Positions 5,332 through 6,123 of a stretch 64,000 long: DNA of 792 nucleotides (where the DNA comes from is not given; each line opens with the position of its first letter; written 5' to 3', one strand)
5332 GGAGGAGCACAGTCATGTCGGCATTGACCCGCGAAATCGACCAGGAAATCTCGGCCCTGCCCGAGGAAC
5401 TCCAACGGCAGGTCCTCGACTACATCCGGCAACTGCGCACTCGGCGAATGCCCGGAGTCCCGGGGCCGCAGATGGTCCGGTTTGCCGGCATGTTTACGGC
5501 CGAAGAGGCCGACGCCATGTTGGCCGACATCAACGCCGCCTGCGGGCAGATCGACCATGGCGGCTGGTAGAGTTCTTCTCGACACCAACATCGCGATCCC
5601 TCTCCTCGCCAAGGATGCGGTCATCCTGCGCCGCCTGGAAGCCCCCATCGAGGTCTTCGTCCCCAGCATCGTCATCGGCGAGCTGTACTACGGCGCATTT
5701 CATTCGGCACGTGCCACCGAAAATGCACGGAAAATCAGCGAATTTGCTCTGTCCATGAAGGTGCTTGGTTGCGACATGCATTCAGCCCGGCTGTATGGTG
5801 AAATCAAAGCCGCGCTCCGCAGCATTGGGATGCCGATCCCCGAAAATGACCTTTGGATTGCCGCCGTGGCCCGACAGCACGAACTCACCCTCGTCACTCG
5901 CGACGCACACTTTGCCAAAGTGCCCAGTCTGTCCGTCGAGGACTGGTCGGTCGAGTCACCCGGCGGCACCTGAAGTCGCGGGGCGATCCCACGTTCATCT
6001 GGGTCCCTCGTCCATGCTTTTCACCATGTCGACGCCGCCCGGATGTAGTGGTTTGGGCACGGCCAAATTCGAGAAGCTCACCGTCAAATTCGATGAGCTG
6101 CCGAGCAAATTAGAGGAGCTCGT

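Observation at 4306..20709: About 16.4 kb genomic island bounded by tRNA-Cys and a 58-bp direct repeat of its 3' end, with no integrase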

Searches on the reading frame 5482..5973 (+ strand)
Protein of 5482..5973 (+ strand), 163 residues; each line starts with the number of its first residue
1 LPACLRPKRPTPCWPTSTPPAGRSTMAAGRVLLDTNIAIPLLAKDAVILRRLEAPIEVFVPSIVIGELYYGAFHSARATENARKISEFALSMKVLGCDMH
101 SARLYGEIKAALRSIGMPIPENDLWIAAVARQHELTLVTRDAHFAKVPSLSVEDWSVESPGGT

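Call 8: search_protein_families(library=pfam, proteins=[window:5482-5973:+], max_evalue=0.01)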
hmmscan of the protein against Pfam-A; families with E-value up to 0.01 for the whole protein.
window:5482-5973:+ (163 aa): 2 families
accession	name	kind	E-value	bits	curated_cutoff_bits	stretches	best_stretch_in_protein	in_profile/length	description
PF01850.27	PIN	-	9.1e-18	65.5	23.6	1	31-148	1-118/120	PIN domain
PF18480.7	DUF5615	-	0.0024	18.1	23.8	1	112-146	27-60/110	Domain of unknown function (DUF5615)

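Call 33: search_protein_families(library=padloc, proteins=[window:5482-5973:+], max_evalue=0.01)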
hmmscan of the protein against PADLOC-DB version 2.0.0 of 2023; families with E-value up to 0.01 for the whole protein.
window:5482-5973:+ (163 aa): 0 families
